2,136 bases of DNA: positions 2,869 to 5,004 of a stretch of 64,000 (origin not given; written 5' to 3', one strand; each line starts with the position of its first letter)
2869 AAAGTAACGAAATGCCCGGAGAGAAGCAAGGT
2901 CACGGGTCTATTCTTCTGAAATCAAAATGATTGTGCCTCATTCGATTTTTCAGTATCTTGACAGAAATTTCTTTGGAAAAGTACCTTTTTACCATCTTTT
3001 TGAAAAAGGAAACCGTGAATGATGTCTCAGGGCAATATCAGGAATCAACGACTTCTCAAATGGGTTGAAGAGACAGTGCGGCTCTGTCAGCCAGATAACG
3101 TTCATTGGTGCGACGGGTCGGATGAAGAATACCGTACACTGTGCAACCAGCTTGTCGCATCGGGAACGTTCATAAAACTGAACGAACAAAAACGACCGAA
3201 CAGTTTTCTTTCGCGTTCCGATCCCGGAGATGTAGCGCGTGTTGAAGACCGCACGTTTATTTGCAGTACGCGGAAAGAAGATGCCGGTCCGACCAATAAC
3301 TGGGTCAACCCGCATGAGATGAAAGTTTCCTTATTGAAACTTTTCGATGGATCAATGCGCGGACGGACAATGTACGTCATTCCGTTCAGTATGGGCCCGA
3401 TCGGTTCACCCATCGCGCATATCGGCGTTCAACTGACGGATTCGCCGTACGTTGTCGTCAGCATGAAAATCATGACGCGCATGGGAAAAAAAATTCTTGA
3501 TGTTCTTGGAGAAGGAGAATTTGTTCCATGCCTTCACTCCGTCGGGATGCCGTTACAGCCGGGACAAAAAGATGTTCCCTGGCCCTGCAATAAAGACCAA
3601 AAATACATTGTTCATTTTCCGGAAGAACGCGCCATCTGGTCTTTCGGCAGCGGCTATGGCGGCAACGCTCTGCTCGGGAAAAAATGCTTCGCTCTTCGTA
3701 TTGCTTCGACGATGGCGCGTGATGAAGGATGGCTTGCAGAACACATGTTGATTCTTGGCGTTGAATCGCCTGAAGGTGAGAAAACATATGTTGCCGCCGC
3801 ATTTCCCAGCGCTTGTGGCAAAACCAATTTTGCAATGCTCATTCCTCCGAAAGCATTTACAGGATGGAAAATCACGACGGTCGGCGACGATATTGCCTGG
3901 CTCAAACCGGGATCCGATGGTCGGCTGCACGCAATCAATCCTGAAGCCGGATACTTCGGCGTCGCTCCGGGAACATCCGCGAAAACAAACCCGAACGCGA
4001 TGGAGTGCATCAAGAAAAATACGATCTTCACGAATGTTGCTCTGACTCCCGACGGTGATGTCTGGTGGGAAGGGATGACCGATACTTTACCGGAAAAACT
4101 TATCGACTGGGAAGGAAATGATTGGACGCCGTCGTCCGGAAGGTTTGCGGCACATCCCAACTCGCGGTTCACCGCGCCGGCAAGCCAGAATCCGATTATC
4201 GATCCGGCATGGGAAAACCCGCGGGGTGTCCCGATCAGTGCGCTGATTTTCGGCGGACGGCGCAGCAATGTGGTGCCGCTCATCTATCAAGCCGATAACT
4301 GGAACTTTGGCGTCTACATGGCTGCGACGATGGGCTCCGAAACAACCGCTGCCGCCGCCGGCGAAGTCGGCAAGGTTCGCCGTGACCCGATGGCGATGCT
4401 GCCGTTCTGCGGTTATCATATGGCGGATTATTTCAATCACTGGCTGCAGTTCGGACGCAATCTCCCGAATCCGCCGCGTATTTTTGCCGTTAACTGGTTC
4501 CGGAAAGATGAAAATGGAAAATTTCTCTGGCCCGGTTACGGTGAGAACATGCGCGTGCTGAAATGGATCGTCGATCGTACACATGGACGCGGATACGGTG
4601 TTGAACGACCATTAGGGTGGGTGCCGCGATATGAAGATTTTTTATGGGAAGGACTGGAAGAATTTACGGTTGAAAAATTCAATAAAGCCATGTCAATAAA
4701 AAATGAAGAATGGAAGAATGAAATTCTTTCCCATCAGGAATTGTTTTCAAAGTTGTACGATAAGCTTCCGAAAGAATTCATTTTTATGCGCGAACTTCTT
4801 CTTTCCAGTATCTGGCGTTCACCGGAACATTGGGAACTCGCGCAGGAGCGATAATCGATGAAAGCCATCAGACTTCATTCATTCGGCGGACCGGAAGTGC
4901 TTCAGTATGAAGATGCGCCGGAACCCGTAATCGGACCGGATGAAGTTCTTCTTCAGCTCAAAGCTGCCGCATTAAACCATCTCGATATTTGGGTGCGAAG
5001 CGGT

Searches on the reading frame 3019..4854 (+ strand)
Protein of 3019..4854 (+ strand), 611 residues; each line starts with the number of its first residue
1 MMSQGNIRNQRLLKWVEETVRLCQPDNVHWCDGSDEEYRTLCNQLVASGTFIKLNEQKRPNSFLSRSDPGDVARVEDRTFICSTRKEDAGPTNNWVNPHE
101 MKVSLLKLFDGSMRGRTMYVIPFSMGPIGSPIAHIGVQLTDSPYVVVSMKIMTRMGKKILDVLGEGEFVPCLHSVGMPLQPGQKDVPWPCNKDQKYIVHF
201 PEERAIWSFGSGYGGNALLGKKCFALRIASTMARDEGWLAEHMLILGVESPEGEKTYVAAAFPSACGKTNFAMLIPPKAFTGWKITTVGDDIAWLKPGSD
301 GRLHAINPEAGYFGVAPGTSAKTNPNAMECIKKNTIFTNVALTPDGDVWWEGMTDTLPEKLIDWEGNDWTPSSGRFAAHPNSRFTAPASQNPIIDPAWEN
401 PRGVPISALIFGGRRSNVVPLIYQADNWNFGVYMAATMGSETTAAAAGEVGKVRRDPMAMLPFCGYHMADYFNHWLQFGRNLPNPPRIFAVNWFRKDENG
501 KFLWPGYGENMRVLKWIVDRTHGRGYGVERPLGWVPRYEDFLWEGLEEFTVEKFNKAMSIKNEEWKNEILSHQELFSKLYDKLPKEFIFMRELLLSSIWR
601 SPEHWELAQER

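Call 72: find_homologous_proteins(query=window:3019-4854:+, max_evalue=1e-100)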
Query window:3019-4854:+ (611 aa): 8000 proteins with E <= 1e-100 among 8000 candidates; the best 120 are listed.
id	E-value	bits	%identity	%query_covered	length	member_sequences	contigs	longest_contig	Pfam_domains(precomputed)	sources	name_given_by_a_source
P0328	0.0e+0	1468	100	100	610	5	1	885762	PF17297.8,PF00821.24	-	-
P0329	0.0e+0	1447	98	100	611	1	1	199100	PF17297.8,PF00821.24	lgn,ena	-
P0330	0.0e+0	1369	91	100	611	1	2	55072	PF17297.8,PF00821.24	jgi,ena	-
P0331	0.0e+0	1367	91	100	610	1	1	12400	PF17297.8,PF00821.24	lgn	-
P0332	0.0e+0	1277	85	100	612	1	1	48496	PF17297.8,PF00821.24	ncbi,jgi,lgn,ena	-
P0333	0.0e+0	1271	85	100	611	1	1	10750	PF17297.8,PF00821.24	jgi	jgi:phosphoenolpyruvate carboxykinase (GTP)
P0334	0.0e+0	1256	84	100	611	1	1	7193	PF17297.8,PF00821.24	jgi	jgi:phosphoenolpyruvate carboxykinase (GTP)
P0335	0.0e+0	1253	83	100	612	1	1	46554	PF17297.8,PF00821.24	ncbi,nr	ncbi:MAG: phosphoenolpyruvate carboxykinase (GTP) [Ignavibacteria bacterium]|nr:phosphoenolpyruvate 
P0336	0.0e+0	1252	84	99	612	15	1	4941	PF17297.8,PF00821.24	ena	-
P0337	0.0e+0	1251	83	100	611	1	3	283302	PF17297.8,PF00821.24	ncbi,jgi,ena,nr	ncbi:MAG TPA: phosphoenolpyruvate carboxykinase (GTP) [Bacteroidota bacterium]|nr:phosphoenolpyruvat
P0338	0.0e+0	1247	82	100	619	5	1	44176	PF17297.8,PF00821.24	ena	-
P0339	0.0e+0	1245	83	100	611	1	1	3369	PF17297.8,PF00821.24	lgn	-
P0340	0.0e+0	1243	82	99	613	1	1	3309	PF17297.8,PF00821.24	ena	-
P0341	0.0e+0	1236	82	99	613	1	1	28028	PF17297.8,PF00821.24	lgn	-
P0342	0.0e+0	1234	81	100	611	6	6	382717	PF17297.8,PF00821.24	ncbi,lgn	-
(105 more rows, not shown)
